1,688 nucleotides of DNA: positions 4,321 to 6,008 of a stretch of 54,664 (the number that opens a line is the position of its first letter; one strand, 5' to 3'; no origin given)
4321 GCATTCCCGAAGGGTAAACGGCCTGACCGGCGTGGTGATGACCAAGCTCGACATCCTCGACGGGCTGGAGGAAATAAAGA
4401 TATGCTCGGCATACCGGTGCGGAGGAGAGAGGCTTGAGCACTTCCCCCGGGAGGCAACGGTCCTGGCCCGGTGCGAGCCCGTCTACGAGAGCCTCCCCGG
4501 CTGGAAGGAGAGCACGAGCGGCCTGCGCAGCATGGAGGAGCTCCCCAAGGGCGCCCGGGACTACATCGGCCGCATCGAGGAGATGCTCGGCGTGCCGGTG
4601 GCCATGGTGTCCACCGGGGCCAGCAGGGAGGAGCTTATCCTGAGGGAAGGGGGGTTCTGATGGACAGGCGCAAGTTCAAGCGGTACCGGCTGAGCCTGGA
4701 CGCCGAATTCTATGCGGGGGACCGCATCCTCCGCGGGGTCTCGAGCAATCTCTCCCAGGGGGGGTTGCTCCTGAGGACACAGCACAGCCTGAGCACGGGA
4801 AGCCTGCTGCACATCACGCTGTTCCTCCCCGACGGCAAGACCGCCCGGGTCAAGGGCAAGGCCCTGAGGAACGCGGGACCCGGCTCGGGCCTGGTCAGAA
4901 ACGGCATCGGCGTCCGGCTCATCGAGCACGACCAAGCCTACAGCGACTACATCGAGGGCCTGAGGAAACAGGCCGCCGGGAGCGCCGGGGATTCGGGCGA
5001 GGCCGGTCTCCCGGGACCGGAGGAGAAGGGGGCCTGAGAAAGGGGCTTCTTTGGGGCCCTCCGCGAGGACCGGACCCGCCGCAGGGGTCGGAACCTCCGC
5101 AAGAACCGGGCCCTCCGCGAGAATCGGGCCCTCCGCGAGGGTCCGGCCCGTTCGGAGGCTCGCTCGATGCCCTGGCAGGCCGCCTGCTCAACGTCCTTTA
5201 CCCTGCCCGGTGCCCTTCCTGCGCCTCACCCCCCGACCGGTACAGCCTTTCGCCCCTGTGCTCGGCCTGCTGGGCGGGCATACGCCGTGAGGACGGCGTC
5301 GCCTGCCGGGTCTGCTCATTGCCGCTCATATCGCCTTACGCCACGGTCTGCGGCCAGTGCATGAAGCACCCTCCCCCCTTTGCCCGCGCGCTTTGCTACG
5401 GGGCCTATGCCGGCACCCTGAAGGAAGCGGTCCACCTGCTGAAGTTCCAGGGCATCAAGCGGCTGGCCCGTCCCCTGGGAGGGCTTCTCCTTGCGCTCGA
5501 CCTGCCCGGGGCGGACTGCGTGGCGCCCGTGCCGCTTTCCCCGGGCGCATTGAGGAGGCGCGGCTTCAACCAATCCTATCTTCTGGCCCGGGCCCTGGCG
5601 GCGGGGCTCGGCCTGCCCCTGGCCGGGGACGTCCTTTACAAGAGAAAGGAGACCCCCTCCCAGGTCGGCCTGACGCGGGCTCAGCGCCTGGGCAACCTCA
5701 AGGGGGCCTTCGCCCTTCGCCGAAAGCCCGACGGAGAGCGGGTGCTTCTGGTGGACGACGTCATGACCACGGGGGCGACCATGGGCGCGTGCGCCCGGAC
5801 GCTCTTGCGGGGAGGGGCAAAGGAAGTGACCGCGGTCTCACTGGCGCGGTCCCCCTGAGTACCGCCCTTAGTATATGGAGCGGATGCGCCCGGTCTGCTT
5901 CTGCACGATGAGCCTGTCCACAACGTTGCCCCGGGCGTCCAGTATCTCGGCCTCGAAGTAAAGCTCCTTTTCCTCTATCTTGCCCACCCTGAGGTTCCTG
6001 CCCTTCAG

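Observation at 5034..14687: Two unrelated genes share a CTGA stop/start overlap with identical context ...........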

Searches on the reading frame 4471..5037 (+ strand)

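Call 8: search_protein_families(library=pfam, proteins=[window:4471-5037:+])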
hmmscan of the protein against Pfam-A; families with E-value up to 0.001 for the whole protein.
window:4471-5037:+ (188 aa): 1 family
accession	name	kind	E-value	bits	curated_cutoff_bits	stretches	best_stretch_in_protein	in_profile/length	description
PF07238.19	PilZ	-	1.1e-11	45.3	22.5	1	65-156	1-91/102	PilZ domain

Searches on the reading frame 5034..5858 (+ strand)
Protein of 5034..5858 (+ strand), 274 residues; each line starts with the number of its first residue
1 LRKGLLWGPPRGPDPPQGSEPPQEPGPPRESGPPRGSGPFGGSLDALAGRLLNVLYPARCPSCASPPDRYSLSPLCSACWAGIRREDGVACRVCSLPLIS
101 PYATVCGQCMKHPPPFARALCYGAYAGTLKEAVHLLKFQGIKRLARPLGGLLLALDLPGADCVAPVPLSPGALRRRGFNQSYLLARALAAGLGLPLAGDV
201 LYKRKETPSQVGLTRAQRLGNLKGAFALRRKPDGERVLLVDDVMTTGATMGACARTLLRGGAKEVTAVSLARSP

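Call 8: search_protein_families(library=pfam, proteins=[window:5034-5858:+])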
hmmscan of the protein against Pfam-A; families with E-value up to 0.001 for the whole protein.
window:5034-5858:+ (274 aa): 2 families
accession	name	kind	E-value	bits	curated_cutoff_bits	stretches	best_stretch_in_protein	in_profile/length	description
PF00156.33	Pribosyltran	-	6.2e-12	45.5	26.3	1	181-272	40-125/158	Phosphoribosyl transferase domain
PF18912.6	DZR_2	-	1.5e-09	38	27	1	51-110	1-56/56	Double zinc ribbon domain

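Call 24: find_related_loci(query=window:5160-5858:+, collection=genome_contigs, flank=1500)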
Query window:5160-5858:+ (232 aa) in genome_contigs; peptide patterns used: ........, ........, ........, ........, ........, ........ (x = any residue, [..] = any of these).
599 stretches matched a pattern (row limit reached: there are more); 559 encode a relative of the query (tblastn E <= 1e-3); the best 80 are kept; 80 distinct loci.
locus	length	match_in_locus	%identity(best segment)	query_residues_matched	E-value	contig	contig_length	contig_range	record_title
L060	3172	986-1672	53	3-231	2e-82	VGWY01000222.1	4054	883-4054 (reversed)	MAG: Nitrospira sp. isolate M_DeepCast_200m_m2_046 M_DeepCast_200m_m2_046_Ga0194113_10050205, whole genome shotgun seque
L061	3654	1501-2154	50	14-231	1e-71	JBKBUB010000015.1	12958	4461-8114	MAG: Thermodesulfovibrionales bacterium isolate 21H_026.bin.33 NODE_15_length_12958_cov_2.752426, whole genome shotgun s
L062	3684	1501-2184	44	8-231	4e-58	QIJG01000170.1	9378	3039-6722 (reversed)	MAG: Nitrospirae bacterium isolate SZUA-77 Ga0063293_10026722, whole genome shotgun sequence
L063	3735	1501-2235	44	1-231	5e-52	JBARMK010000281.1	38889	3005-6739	MAG: Candidatus Angelobacter sp. isolate MFD06577_ilm_asm_bin21 k127_367915, whole genome shotgun sequence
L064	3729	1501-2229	42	1-231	8e-49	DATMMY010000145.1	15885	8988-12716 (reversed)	MAG TPA_asm: Candidatus Solibacter sp. isolate SMAG_U12836 k141_364505, whole genome shotgun sequence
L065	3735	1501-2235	43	1-231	6e-49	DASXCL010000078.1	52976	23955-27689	MAG TPA_asm: Candidatus Angelobacter sp. isolate SMAG_U5059 k141_3056835, whole genome shotgun sequence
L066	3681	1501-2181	42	9-231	1e-45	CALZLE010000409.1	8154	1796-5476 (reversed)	MAG: uncultured Desulfuromonadales bacterium isolate FO_M_Desulfobacterota_23 genome assembly, contig: k127_155535, whol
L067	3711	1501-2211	44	1-223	1e-45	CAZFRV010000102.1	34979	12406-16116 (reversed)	MAG TPA_asm: uncultured Acidobacteriaceae bacterium isolate binchicken_co279_154 genome assembly, contig: k141_1844513,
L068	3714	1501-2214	40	9-231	2e-45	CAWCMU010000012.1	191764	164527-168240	MAG: uncultured Acidobacteriaceae bacterium isolate MFD05502.bin.1.220 genome assembly, contig: contig_19963, whole geno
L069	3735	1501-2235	39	2-231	2e-44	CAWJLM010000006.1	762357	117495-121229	MAG: uncultured Acidobacteriaceae bacterium isolate MFD02472.bin.1.12 genome assembly, contig: contig_41024, whole genom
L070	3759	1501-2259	40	7-231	2e-44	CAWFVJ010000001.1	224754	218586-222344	MAG: uncultured Acidobacteriota bacterium isolate MFD05377.bin.1.184 genome assembly, contig: contig_106206, whole genom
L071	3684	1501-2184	43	9-230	3e-44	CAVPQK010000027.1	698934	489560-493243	MAG: Bryobacterales bacterium isolate MFD00082.bin.1.148 genome assembly, contig: contig_8224, whole genome shotgun sequ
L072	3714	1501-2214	38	5-231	1e-43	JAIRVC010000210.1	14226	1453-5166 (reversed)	MAG: Acidobacteriota bacterium isolate Ehx436_bin31 k119_488268, whole genome shotgun sequence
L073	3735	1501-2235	40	2-231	1e-43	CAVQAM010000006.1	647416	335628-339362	MAG: uncultured Acidobacteriaceae bacterium isolate MFD01299.bin.1.47 genome assembly, contig: contig_21964, whole genom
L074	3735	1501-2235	39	2-231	4e-43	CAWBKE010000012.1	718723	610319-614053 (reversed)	MAG: uncultured Acidobacteriaceae bacterium isolate MFD03044.bin.1.102 genome assembly, contig: contig_35508, whole geno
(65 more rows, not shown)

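Call 25: find_related_loci(query=window:5160-5858:+, collection=metagenome_contigs, flank=1200)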
Query window:5160-5858:+ (232 aa) in metagenome_contigs; peptide patterns used: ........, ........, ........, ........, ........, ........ (x = any residue, [..] = any of these).
599 stretches matched a pattern (row limit reached: there are more); 542 encode a relative of the query (tblastn E <= 1e-3); the best 80 are kept; 80 distinct loci.
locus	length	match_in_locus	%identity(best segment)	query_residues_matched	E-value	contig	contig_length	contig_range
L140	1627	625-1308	52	4-231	6e-85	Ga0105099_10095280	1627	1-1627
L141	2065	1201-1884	50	4-231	8e-80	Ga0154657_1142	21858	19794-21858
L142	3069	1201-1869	52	9-231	4e-77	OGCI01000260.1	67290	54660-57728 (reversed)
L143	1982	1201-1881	48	5-231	7e-76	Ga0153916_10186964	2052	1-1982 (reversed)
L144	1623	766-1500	42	1-231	1e-54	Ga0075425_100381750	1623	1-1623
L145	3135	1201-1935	41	1-231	4e-51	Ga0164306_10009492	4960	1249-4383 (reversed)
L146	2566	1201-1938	45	1-231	5e-51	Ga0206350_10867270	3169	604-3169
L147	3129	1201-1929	42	1-231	2e-48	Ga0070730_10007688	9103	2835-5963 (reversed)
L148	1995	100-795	44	4-230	1e-47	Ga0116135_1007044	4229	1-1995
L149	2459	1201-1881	43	9-231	5e-47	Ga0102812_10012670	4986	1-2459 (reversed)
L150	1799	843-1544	43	8-231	1e-46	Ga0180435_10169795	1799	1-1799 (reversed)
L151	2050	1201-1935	40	1-231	6e-46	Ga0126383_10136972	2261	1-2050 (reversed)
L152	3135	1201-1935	40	2-231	3e-45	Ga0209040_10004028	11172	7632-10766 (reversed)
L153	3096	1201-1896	37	1-230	6e-45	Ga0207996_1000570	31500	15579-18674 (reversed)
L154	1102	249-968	39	5-231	2e-47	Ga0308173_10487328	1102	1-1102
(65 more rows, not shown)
